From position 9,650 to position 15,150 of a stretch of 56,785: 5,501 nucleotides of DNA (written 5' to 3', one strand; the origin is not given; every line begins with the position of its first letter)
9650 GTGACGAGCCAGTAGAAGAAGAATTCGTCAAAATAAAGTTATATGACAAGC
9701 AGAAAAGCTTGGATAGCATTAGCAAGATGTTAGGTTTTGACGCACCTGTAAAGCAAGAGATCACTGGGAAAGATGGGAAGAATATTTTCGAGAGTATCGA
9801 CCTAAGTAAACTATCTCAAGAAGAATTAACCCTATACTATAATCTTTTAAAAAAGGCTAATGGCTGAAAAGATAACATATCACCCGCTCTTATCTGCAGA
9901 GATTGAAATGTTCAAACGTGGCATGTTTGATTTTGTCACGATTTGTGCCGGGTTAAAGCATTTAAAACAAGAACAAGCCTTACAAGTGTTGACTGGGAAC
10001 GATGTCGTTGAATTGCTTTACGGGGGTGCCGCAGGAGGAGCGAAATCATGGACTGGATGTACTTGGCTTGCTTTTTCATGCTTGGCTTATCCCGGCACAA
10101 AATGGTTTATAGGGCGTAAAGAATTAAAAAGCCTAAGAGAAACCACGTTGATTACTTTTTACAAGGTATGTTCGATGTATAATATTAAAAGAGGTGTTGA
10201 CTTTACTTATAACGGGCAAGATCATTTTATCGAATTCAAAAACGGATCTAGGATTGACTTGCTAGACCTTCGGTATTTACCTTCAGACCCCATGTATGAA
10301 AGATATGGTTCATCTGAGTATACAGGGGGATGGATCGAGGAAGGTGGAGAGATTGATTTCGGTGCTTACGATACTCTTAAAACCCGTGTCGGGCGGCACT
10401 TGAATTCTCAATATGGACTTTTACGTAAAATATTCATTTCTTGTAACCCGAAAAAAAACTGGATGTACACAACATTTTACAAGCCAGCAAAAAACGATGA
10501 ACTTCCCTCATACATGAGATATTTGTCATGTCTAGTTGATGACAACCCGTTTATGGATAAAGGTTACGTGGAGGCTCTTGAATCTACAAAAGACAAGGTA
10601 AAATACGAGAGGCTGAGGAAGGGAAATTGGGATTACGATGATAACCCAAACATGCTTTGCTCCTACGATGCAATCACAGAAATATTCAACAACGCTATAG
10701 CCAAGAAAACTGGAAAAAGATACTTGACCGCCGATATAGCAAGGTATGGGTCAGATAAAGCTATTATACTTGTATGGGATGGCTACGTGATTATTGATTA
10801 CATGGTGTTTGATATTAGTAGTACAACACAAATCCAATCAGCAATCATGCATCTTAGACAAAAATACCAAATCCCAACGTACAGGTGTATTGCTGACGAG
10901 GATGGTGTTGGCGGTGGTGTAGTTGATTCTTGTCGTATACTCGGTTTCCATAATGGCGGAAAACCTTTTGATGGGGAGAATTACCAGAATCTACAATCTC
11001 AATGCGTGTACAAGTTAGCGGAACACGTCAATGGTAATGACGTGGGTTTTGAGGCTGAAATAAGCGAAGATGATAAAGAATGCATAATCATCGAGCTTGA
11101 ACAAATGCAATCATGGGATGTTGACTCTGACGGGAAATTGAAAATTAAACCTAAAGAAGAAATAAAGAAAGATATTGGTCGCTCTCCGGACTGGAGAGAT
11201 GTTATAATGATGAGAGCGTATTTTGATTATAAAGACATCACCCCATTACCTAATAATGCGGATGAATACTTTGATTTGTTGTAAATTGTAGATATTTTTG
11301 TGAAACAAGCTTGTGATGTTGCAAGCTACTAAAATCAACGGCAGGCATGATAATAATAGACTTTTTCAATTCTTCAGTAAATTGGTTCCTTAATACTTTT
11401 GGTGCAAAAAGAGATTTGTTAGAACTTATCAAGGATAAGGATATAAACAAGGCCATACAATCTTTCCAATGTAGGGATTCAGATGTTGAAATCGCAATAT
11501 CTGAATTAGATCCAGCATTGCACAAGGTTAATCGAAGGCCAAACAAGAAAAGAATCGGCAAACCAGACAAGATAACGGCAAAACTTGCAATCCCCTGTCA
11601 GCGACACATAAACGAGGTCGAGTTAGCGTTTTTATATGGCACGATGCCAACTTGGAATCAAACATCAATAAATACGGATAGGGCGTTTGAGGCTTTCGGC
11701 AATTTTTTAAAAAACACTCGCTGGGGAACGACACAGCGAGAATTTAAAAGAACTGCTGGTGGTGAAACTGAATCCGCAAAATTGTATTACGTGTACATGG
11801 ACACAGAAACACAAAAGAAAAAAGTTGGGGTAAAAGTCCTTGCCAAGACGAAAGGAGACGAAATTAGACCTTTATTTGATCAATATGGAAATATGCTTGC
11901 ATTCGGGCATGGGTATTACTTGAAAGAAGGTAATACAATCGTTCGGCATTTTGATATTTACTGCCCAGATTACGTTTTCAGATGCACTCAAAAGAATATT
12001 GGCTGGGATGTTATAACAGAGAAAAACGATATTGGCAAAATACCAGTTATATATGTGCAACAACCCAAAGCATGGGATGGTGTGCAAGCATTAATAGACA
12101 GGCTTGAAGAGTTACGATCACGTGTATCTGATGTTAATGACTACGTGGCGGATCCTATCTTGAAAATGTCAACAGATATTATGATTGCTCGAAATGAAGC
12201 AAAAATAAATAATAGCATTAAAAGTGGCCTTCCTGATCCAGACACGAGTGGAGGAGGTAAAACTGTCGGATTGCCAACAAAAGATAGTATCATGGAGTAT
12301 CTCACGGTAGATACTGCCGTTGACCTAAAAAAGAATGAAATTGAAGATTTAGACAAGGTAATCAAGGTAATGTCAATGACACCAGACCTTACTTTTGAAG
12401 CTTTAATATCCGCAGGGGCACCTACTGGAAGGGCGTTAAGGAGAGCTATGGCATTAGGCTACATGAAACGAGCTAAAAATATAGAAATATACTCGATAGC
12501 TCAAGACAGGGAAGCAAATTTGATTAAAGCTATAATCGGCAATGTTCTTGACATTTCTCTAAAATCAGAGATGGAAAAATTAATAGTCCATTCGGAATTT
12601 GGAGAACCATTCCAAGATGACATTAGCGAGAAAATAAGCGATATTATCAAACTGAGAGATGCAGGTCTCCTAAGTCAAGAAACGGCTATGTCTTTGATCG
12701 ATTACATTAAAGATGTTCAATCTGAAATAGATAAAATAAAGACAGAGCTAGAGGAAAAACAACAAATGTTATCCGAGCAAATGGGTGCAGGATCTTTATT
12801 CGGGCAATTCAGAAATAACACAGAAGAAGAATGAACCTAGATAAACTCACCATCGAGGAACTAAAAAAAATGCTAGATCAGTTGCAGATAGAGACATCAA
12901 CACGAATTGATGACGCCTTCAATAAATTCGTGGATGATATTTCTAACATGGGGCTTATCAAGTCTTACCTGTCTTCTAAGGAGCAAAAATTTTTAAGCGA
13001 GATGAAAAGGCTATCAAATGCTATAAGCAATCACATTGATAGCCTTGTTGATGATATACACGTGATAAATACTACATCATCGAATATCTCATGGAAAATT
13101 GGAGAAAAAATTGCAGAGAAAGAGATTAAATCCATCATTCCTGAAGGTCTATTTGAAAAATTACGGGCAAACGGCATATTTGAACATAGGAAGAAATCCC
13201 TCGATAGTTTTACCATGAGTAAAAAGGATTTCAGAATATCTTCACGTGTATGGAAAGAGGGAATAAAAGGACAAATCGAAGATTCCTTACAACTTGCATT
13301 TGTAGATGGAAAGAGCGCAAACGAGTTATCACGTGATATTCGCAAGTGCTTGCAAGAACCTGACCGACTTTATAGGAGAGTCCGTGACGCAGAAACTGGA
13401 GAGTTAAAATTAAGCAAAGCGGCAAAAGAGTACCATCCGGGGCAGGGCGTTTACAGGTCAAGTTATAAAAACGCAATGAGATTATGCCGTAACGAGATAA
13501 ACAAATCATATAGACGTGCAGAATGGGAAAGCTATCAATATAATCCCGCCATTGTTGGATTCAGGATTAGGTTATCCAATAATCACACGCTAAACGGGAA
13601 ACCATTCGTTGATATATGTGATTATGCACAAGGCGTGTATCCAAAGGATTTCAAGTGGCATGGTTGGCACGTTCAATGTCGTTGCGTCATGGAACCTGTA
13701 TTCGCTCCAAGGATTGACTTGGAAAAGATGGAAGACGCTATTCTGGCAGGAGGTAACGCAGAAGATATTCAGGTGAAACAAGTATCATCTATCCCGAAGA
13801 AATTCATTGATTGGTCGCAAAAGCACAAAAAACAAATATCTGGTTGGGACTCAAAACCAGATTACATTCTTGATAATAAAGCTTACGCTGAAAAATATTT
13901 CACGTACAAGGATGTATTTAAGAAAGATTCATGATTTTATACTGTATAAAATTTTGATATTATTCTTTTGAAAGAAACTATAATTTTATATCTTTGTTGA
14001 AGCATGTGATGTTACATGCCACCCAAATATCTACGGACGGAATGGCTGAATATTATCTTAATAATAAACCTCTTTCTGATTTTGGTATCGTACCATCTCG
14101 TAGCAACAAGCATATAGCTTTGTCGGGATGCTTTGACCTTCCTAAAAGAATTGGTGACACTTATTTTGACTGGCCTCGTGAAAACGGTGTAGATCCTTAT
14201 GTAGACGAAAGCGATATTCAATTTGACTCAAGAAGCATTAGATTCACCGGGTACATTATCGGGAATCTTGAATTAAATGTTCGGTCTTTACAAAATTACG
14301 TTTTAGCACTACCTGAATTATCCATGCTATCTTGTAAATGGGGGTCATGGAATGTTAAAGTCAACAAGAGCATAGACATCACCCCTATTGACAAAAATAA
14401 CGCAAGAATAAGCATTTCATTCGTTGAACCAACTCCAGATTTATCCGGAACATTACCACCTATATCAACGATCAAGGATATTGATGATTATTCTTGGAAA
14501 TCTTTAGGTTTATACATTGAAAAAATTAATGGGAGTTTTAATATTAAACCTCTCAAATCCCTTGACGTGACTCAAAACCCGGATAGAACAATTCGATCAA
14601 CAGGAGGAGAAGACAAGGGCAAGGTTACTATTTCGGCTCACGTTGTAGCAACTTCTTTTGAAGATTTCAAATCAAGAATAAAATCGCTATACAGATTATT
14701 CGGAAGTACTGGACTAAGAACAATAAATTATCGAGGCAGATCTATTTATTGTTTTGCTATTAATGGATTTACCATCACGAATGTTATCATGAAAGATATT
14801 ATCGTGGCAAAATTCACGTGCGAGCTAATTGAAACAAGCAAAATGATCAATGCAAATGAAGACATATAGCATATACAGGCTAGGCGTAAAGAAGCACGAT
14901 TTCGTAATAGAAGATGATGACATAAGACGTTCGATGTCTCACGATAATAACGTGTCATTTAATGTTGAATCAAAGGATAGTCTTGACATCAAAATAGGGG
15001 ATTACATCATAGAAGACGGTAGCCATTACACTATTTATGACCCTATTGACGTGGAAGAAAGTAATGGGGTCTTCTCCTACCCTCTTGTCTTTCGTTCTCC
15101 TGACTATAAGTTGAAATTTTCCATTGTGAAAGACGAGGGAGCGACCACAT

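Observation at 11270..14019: A conserved stem-loop with covarying stems (core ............) sits right after a TAnnTTTG promoter at the head of each late module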

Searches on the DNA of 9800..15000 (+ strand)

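Call 11: search_dna_similar(query=window:9800-15000:+, collection=phages, mode=distant, max_rows=30)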
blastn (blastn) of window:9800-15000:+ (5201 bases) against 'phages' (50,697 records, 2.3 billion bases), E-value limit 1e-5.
Records with a match: 2; places in all: 2; records where one place covers at least 80% of the query: 0.
Best place of each record, by identity: 80-90% 1; 60-80% 1.
By first word of the organism name: Bacteroides 1; Phage 1.
By host as written in the record: Bacteroides caecimuris 1; - 1.
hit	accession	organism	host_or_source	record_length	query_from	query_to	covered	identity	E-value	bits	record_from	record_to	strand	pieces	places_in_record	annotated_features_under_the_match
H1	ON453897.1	Bacteroides phage Versailles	Bacteroides caecimuris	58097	101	1436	26%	65.3%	2e-68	269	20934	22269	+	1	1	terminase large subunit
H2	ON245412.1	Phage vB_RanS_PJN03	sewage water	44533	3623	3679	1%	84.2%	2e-6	64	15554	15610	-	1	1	hypothetical protein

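Call 13: get_annotated_region(hit=H1, flank=20000)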
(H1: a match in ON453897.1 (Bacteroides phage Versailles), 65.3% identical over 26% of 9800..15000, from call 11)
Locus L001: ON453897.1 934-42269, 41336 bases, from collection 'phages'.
description: Bacteroides phage Versailles, complete genome.
organism: Bacteroides phage Versailles (NCBI taxid 2951969)
taxonomy: Viruses
host: Bacteroides caecimuris; source: feces; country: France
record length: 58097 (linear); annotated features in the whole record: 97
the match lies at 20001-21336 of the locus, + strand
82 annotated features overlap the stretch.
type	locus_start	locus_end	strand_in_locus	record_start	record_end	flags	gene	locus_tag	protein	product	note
CDS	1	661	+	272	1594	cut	-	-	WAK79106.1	integrase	rasttk_feature_creation_tool=/opt/patric-common/ runtime/bin/phanotate version 1.5.0; HHpred against PHROGS v3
CDS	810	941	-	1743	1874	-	-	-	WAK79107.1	hypothetical protein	rasttk_feature_creation_tool=/opt/patric-common/ runtime/bin/phanotate version 1.5.0; ...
CDS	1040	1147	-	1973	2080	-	-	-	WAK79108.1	hypothetical protein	rasttk_feature_creation_tool=/opt/patric-common/ runtime/bin/phanotate version 1.5.0; ...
CDS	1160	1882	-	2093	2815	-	-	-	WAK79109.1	hypothetical protein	rasttk_feature_creation_tool=/opt/patric-common/ runtime/bin/phanotate version 1.5.0; ...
CDS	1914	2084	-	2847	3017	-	-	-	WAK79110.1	hypothetical protein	rasttk_feature_creation_tool=/opt/patric-common/ runtime/bin/phanotate version 1.5.0; ...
CDS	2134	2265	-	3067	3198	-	-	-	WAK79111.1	hypothetical protein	rasttk_feature_creation_tool=/opt/patric-common/ runtime/bin/phanotate version 1.5.0; ...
CDS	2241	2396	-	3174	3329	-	-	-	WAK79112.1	hypothetical protein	rasttk_feature_creation_tool=/opt/patric-common/ runtime/bin/phanotate version 1.5.0; ...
CDS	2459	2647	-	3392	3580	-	-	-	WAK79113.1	hypothetical protein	rasttk_feature_creation_tool=/opt/patric-common/ runtime/bin/phanotate version 1.5.0; ...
CDS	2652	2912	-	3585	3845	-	-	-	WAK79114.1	hypothetical protein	rasttk_feature_creation_tool=/opt/patric-common/ runtime/bin/phanotate version 1.5.0; ...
CDS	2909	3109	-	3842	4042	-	-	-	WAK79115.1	hypothetical protein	rasttk_feature_creation_tool=/opt/patric-common/ runtime/bin/phanotate version 1.5.0; ...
CDS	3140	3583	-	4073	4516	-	-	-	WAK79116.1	transcriptional regulator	rasttk_feature_creation_tool=/opt/patric-common/ runtime/bin/phanotate version 1.5.0; HHpred against PHROGS v3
CDS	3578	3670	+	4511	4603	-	-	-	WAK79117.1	hypothetical protein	rasttk_feature_creation_tool=/opt/patric-common/ runtime/bin/phanotate version 1.5.0; ...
CDS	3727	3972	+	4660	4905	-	-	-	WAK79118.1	transcriptional repressor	rasttk_feature_creation_tool=/opt/patric-common/ runtime/bin/phanotate version 1.5.0; HHpred against PHROGS v3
CDS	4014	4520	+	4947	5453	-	-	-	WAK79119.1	RNA polymerase sigma factor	rasttk_feature_creation_tool=/opt/patric-common/ runtime/bin/phanotate version 1.5.0; HHpred against PHROGS v3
CDS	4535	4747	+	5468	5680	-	-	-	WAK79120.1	hypothetical protein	rasttk_feature_creation_tool=/opt/patric-common/ runtime/bin/phanotate version 1.5.0; ...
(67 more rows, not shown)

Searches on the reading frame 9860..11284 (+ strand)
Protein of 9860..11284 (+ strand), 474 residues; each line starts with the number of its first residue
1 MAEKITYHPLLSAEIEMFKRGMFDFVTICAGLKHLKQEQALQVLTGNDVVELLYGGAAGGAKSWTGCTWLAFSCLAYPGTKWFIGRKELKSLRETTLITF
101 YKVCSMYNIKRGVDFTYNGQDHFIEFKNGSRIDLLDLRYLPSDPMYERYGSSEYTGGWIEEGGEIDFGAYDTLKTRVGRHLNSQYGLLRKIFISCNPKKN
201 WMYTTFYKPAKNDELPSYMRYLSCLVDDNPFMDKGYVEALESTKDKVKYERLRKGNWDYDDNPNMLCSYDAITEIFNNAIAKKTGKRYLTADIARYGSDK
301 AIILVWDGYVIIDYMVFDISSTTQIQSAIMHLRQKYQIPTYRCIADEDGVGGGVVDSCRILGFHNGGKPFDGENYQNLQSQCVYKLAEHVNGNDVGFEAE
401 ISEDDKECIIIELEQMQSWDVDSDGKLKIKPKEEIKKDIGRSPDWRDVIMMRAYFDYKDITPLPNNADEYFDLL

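Call 21: search_protein_families(library=phrogs, proteins=[window:9860-11284:+])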
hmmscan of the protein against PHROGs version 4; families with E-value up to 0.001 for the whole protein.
window:9860-11284:+ (474 aa): 2 families
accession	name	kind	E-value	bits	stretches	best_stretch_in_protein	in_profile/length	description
phrog_979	-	head and packaging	3.5e-21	76.5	1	33-294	154-443/642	terminase large subunit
phrog_3717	-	head and packaging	8.7e-07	29.7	1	158-262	128-229/277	terminase large subunit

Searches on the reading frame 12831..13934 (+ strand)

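Call 21: search_protein_families(library=phrogs, proteins=[window:12831-13934:+])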
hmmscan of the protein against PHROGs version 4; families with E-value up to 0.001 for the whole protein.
window:12831-13934:+ (367 aa): 9 families
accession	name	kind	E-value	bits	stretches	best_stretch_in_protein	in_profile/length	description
phrog_35295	-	unknown function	2.2e-70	239.3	1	24-356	28-375/794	-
phrog_16625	-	moron, auxiliary metabolic gene and host takeover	4.2e-52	178.7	2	182-349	208-375/869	Bxa ADP-ribosyl transferase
phrog_7625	-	head and packaging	4.7e-34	119.1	1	24-354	22-314/504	head morphogenesis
phrog_1657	-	head and packaging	7.2e-20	72.5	1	7-293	18-301/337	head morphogenesis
phrog_115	-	head and packaging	1.8e-14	54.8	1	131-365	190-381/665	minor head protein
phrog_2468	-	head and packaging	5e-08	33.8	1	7-242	32-212/303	head morphogenesis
phrog_595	-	head and packaging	4.1e-06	27.4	1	119-337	159-335/513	head maturation protease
phrog_17987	-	head and packaging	2.3e-05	23.8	1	214-300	203-288/856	head maturation protease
phrog_3517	-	head and packaging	0.00018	21.9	0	11-236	8-256/371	head morphogenesis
